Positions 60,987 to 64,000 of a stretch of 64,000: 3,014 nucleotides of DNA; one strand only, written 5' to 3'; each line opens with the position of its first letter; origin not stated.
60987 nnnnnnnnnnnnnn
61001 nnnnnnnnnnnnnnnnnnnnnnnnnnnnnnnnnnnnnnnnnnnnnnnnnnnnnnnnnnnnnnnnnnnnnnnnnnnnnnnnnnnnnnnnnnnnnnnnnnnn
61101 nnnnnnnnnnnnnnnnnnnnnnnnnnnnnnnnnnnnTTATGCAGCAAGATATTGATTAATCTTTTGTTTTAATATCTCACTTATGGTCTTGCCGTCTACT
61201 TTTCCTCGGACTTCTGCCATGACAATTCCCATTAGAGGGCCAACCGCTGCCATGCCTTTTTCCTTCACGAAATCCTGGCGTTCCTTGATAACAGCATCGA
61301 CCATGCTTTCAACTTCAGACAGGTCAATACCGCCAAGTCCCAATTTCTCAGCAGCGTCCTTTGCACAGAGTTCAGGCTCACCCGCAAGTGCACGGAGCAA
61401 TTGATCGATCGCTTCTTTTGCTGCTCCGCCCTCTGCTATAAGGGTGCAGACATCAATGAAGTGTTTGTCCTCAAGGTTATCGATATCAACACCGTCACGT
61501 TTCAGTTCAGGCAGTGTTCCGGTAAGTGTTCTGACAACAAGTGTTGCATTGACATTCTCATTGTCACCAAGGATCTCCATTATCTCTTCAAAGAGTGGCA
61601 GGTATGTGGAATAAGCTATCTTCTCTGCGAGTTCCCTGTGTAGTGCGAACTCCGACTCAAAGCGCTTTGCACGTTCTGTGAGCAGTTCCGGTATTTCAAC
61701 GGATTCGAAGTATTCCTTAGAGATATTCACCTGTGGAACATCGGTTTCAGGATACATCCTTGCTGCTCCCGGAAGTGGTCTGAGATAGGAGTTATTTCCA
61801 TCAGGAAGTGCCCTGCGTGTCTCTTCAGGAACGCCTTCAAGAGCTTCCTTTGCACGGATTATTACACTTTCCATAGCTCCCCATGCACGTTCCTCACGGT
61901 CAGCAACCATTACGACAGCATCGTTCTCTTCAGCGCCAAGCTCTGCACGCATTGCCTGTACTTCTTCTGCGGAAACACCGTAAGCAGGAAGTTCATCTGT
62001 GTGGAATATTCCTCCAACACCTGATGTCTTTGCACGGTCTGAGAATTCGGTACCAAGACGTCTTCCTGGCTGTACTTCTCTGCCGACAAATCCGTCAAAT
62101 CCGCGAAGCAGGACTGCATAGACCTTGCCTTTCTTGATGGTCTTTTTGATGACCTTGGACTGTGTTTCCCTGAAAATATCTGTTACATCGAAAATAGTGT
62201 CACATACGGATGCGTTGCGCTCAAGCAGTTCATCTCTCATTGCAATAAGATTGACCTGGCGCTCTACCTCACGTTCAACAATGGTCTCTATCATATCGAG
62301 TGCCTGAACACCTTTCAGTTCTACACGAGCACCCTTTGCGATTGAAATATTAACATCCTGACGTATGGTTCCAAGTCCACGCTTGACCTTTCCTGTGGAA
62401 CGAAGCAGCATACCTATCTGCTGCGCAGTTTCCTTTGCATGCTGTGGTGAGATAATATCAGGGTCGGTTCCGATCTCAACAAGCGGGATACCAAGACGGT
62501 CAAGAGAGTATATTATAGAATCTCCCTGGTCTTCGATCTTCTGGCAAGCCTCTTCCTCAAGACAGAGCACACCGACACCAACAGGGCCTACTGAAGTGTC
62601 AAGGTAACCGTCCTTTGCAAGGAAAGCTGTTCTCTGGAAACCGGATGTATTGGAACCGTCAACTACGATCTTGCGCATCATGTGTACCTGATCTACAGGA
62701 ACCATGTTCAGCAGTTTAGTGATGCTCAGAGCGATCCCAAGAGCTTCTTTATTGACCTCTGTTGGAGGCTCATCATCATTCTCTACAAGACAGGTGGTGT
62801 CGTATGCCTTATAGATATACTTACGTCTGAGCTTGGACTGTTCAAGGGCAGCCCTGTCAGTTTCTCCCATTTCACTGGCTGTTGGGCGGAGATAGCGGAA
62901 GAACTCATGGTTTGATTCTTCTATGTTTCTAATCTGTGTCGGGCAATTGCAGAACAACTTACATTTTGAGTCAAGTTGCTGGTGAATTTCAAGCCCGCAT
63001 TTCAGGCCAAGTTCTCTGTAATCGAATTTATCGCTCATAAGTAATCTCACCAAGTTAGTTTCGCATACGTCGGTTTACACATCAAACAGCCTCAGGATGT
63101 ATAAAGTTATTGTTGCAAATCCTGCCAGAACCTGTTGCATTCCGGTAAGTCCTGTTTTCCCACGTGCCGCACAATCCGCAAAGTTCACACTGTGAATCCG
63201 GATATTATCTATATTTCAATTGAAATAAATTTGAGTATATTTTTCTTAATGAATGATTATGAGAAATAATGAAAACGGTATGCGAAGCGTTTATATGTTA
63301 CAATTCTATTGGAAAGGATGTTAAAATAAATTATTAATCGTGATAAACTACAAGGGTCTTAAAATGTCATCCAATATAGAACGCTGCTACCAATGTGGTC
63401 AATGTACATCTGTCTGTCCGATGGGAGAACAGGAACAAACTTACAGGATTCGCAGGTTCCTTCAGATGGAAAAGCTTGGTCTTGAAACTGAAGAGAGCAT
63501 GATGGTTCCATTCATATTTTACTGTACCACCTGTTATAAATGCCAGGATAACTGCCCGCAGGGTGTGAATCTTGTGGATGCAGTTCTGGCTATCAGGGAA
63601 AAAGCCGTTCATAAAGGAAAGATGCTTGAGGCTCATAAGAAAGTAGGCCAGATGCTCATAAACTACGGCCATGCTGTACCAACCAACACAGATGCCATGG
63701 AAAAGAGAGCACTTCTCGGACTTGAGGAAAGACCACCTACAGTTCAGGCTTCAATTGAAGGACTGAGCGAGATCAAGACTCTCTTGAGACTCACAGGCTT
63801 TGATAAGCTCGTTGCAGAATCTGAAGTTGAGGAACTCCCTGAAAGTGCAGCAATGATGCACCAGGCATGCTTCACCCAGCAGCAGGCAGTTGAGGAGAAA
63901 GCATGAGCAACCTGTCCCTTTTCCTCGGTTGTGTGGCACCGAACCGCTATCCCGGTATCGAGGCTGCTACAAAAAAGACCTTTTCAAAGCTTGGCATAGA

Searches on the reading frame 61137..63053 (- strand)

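Call 77: search_protein_families(library=pfam, proteins=[window:61137-63053:-], max_evalue=0.0001)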
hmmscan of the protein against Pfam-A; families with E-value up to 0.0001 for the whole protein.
window:61137-63053:- (638 aa): 4 families
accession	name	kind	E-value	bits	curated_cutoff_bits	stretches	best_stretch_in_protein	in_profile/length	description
PF02934.20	GatB_N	-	2.9e-57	194.4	23.4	1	18-449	2-276/277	GatB/GatE catalytic domain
PF02637.23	GatB_Yqey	-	1.7e-19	70.6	27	1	488-632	3-148/148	GatB domain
PF02938.19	GAD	-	7.9e-17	61.7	23.4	1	307-393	7-94/95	GAD domain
PF09424.15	YqeY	-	1e-05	26.1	27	1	579-631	94-142/143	Yqey-like protein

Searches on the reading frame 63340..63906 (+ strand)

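Call 83: search_protein_families(library=ncbifam, proteins=[window:63340-63906:+], max_evalue=0.001)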
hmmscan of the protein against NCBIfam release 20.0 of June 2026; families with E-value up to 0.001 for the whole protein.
window:63340-63906:+ (188 aa): 21 families
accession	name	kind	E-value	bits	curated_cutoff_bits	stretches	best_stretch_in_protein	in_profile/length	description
TIGR03290.1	CoB_CoM_SS_C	equivalog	1.7e-44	151.3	160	1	14-158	2-144/144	CoB--CoM heterodisulfide reductase subunit C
NF004898.0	PRK06259.1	equivalog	3.6e-15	55.6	385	1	7-119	127-246/488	fumarate reductase (CoM/CoB) subunit TfrB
NF041890.1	hdrC_Methbact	equivalog_domain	4.2e-13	49.3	270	1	10-98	25-110/192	ferredoxin:CoB-CoM heterodisulfide reductase subunit HdrC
NF038018.1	qmoC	equivalog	2.8e-12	46.8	300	1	11-94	15-96/360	quinone-interacting membrane-bound oxidoreductase complex subunit QmoC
NF008369.0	PRK11168.1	equivalog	1.4e-10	40.7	278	1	10-93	7-91/401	anaerobic glycerol-3-phosphate dehydrogenase subunit C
NF041779.1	hetero_SS_HdrC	equivalog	2.3e-10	40.3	350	1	11-98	28-112/198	ferredoxin:CoB-CoM heterodisulfide reductase subunit HdrC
TIGR03379.1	glycerol3P_GlpC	equivalog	2.3e-08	33.2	279.9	1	12-95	3-85/397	anaerobic glycerol-3-phosphate dehydrogenase subunit GlpC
NF009226.0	PRK12576.1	equivalog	1.4e-07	31.2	344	1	14-122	154-266/317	succinate dehydrogenase/fumarate reductase iron-sulfur subunit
NF008434.0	PRK11274.1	equivalog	5.4e-06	25.6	333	1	11-100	20-112/409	glycolate oxidase subunit GlcF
TIGR00384.1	dhsB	subfamily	5.7e-06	25.9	88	1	8-85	134-221/222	succinate dehydrogenase and fumarate reductase iron-sulfur protein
TIGR00314.1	cdhA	equivalog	7.4e-06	24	781.3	1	12-94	397-471/784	CO dehydrogenase/acetyl-CoA synthase complex subunit alpha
NF045663.1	diclust_near_Sec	equivalog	9.6e-06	23.9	530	1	10-96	300-389/759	pyridine nucleotide-disulfide oxidoreductase/dicluster-binding protein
NF004616.0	PRK05950.1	subfamily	1.4e-05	24.4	228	1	11-92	144-236/238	succinate dehydrogenase iron-sulfur subunit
NF058577.1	FdxA_fam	equivalog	6.4e-05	23.1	65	0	12-29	34-51/52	4Fe-4S ferredoxin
NF009227.0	PRK12577.1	equivalog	8.3e-05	21.4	349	1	59-94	208-243/330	succinate dehydrogenase/fumarate reductase iron-sulfur subunit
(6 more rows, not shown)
